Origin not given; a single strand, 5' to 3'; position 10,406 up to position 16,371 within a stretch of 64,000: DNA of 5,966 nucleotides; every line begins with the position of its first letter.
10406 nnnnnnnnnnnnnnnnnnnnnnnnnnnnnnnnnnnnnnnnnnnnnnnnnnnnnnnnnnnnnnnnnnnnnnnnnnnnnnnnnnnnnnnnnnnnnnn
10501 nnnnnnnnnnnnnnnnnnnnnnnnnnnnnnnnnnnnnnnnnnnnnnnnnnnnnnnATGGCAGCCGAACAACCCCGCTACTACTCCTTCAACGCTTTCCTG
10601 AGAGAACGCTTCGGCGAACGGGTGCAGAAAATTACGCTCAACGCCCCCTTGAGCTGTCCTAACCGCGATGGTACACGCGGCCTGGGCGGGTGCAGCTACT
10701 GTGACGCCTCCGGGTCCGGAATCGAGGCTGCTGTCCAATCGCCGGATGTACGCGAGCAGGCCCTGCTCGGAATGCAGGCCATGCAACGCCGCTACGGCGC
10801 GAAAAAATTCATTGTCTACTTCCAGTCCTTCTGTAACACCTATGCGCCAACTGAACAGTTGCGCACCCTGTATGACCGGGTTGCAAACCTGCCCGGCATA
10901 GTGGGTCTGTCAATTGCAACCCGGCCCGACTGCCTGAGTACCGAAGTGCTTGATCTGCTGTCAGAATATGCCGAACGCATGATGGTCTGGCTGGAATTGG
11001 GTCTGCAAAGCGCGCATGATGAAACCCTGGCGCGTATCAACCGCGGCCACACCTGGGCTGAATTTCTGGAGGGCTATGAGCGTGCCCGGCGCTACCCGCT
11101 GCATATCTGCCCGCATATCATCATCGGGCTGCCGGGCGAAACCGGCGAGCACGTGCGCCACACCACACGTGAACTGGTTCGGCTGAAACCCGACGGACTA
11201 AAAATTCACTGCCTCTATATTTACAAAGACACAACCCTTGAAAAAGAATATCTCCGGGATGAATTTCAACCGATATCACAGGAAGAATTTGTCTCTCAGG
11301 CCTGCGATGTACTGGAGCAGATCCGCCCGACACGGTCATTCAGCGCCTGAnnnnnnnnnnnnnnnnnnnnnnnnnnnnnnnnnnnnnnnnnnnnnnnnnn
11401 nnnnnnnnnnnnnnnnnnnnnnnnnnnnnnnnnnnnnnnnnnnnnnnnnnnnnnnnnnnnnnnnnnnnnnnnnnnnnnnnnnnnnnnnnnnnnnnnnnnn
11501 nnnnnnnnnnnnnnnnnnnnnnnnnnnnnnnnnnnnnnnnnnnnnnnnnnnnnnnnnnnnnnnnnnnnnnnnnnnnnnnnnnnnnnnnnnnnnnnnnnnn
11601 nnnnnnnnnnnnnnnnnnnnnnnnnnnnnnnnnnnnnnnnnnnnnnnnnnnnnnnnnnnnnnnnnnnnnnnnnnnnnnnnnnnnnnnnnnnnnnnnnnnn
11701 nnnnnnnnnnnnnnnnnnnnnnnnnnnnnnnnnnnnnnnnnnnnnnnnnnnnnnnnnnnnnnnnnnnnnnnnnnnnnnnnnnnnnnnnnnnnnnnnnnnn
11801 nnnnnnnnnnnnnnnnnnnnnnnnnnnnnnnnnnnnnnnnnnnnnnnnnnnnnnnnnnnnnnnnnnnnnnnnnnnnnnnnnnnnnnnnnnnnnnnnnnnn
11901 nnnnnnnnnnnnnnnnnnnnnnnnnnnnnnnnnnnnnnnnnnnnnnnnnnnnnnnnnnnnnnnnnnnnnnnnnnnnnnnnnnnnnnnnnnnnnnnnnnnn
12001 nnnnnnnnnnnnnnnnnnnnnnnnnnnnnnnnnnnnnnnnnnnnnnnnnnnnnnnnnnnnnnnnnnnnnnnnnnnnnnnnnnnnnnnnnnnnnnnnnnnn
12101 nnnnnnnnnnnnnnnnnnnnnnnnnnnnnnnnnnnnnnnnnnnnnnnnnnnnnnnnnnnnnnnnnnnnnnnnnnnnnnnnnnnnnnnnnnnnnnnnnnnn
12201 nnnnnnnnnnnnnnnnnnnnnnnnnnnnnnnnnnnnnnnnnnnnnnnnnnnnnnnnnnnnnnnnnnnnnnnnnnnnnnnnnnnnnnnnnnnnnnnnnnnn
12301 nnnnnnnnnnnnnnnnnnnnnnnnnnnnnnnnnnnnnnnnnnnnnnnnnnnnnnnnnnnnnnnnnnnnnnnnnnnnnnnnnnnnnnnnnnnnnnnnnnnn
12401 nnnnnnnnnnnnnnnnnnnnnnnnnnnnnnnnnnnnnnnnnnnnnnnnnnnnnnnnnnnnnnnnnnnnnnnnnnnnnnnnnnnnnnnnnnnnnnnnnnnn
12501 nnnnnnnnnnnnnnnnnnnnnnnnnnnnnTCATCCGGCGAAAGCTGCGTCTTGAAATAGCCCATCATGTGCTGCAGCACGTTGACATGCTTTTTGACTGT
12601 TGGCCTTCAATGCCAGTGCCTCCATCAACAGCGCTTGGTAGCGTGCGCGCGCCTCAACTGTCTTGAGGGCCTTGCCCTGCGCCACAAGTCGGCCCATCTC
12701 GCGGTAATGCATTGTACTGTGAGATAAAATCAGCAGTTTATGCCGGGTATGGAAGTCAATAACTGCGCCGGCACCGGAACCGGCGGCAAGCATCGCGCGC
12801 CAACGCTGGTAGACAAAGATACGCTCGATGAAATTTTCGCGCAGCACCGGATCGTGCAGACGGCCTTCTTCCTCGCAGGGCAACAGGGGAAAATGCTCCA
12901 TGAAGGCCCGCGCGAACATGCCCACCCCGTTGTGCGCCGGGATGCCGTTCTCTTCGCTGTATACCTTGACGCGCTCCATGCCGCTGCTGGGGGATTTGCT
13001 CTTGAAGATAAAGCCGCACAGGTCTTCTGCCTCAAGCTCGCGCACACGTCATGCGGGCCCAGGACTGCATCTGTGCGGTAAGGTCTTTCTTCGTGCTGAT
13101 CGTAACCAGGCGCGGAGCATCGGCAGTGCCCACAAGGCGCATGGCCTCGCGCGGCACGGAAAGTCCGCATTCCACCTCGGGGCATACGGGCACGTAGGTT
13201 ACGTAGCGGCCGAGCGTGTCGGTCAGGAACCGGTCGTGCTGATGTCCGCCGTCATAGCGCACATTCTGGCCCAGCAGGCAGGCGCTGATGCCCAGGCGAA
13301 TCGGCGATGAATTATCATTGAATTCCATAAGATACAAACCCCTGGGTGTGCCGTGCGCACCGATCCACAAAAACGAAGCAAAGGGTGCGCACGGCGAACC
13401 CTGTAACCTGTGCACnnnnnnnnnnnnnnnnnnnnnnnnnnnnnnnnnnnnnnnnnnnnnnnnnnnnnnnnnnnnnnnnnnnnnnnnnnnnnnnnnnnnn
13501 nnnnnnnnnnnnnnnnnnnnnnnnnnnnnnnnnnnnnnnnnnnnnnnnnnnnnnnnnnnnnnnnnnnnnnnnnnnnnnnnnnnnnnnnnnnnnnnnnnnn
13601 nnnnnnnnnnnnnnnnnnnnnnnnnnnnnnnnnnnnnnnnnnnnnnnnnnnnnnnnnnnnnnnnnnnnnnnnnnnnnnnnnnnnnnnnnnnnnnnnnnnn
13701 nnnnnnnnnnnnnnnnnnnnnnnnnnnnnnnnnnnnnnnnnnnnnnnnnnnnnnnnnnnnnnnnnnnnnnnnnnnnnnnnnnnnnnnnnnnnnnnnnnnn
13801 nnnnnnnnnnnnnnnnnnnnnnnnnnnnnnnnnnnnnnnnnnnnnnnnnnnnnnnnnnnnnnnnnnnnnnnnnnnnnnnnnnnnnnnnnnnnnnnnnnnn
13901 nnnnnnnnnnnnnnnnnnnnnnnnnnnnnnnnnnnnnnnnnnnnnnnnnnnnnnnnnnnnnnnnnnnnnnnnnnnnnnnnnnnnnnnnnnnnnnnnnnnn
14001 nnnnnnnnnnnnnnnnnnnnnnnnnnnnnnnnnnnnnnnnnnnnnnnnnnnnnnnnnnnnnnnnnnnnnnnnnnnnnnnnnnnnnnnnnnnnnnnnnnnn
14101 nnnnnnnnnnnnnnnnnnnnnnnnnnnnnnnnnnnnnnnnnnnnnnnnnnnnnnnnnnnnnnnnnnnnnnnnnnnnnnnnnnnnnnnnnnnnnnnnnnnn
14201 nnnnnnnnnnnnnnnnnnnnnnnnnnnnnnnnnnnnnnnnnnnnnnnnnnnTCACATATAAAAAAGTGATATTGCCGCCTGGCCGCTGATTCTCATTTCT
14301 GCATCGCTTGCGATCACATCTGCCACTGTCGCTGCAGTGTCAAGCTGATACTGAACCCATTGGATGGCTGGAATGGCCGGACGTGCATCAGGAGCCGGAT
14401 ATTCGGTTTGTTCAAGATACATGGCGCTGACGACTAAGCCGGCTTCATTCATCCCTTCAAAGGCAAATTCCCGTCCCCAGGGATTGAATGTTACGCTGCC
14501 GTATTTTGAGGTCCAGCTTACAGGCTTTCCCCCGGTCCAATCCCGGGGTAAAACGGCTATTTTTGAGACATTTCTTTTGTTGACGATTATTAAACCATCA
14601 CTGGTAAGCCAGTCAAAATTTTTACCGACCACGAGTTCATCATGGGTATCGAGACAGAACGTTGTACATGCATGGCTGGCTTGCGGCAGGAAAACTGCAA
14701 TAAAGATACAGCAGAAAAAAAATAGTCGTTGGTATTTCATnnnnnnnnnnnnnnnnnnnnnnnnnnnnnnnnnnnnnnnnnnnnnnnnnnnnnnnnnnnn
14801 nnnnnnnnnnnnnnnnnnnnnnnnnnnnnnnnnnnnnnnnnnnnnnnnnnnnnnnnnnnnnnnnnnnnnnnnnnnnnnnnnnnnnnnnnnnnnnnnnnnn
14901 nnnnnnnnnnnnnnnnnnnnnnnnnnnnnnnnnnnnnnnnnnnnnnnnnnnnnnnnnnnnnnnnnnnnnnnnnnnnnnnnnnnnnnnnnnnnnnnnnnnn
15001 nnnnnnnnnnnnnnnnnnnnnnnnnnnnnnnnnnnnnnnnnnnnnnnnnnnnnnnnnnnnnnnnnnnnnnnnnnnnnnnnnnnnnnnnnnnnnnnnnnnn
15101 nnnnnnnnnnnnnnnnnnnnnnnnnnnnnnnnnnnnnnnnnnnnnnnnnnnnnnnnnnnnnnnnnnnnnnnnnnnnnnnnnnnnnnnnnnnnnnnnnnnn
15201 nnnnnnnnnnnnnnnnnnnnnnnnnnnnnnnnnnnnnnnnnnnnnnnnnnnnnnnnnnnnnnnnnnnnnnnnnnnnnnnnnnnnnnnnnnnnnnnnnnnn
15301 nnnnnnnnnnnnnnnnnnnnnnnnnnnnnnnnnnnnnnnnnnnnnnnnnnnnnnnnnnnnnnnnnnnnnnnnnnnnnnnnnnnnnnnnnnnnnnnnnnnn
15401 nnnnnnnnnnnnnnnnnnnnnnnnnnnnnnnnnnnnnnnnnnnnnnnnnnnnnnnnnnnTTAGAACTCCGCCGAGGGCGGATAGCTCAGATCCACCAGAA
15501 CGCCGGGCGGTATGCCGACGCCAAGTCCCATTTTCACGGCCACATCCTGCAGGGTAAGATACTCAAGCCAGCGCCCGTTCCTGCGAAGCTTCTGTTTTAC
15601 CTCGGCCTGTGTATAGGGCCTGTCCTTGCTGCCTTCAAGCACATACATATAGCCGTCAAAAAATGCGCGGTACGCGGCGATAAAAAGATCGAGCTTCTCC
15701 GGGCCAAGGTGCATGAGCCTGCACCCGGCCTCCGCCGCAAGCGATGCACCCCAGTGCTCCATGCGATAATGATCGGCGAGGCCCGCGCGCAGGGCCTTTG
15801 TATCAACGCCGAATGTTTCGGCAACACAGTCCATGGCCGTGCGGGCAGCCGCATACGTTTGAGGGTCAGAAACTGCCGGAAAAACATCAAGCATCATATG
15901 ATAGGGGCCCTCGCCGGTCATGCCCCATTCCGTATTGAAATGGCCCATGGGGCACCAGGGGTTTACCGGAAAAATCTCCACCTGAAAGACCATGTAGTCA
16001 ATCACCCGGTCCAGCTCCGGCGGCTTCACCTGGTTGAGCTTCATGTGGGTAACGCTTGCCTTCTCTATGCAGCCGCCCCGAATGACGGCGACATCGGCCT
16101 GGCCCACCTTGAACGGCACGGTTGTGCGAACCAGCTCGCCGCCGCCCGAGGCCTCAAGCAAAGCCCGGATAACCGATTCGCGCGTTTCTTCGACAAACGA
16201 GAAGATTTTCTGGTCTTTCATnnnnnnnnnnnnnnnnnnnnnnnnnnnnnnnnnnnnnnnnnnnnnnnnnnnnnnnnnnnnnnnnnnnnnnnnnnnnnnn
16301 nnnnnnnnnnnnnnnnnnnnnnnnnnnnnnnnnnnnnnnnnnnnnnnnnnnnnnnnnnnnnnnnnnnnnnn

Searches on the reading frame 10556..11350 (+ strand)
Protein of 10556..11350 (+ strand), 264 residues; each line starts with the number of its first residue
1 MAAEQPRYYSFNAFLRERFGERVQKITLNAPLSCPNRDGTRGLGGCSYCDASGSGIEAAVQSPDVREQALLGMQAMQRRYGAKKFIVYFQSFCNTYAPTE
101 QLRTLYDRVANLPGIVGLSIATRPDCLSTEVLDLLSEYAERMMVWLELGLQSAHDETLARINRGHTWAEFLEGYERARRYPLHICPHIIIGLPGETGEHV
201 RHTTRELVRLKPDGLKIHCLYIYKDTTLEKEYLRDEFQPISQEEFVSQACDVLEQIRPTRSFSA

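Call 69: search_protein_families(library=pfam, proteins=[window:10556-11350:+], max_evalue=0.00001)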
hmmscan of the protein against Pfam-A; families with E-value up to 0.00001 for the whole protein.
window:10556-11350:+ (264 aa): 2 families
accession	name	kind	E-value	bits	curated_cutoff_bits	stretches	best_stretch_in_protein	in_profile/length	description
PF04055.27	Radical_SAM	-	4.7e-19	69.6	29.5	1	45-205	10-164/166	Radical SAM superfamily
PF16199.10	Radical_SAM_C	-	3.9e-12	46.5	31.9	1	212-258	1-47/85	Radical_SAM C-terminal domain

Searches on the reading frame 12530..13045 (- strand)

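Call 70: search_protein_families(library=pfam, proteins=[window:12530-13045:-], max_evalue=0.00001)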
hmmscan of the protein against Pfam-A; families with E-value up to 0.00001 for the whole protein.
window:12530-13045:- (171 aa): 2 families
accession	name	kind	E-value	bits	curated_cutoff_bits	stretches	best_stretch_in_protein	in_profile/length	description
PF04463.17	2-thiour_desulf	-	2.1e-11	44.4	34.7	1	2-60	85-141/141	2-thiouracil desulfurase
PF08349.16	DUF1722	-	1.9e-10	41.5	22.5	1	103-158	1-56/117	Protein of unknown function (DUF1722)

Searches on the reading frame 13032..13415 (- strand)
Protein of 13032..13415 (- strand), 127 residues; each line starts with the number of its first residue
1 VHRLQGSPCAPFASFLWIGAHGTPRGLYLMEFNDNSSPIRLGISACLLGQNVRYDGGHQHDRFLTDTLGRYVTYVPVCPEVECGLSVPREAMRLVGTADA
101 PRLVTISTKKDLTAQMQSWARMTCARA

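Call 70: search_protein_families(library=pfam, proteins=[window:13032-13415:-], max_evalue=0.00001)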
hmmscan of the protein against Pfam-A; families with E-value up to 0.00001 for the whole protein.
window:13032-13415:- (127 aa): 1 family
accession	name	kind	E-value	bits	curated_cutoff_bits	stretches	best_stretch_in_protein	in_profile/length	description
PF04463.17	2-thiour_desulf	-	1.5e-26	93.5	34.7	1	42-125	2-85/141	2-thiouracil desulfurase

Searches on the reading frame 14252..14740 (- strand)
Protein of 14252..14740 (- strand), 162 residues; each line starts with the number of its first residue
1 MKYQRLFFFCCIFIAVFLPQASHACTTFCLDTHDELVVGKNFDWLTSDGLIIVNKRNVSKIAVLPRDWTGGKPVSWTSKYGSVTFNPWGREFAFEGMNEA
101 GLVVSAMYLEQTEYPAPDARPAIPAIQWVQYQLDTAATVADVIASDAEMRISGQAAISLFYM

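Call 70: search_protein_families(library=pfam, proteins=[window:14252-14740:-], max_evalue=0.00001)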
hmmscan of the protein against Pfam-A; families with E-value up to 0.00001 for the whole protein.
window:14252-14740:- (162 aa): 1 family
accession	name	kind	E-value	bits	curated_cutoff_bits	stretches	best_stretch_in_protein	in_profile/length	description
PF02275.23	CBAH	-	4.5e-06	27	20.4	1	25-147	1-123/316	Linear amide C-N hydrolases, choloylglycine hydrolase family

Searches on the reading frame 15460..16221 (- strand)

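Call 70: search_protein_families(library=pfam, proteins=[window:15460-16221:-], max_evalue=0.00001)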
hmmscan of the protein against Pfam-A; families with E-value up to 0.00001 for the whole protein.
window:15460-16221:- (253 aa): 1 family
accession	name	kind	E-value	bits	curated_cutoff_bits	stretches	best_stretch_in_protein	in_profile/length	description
PF01218.23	Coprogen_oxidas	-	9e-08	31.6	31.8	0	178-236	196-254/295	Coproporphyrinogen III oxidase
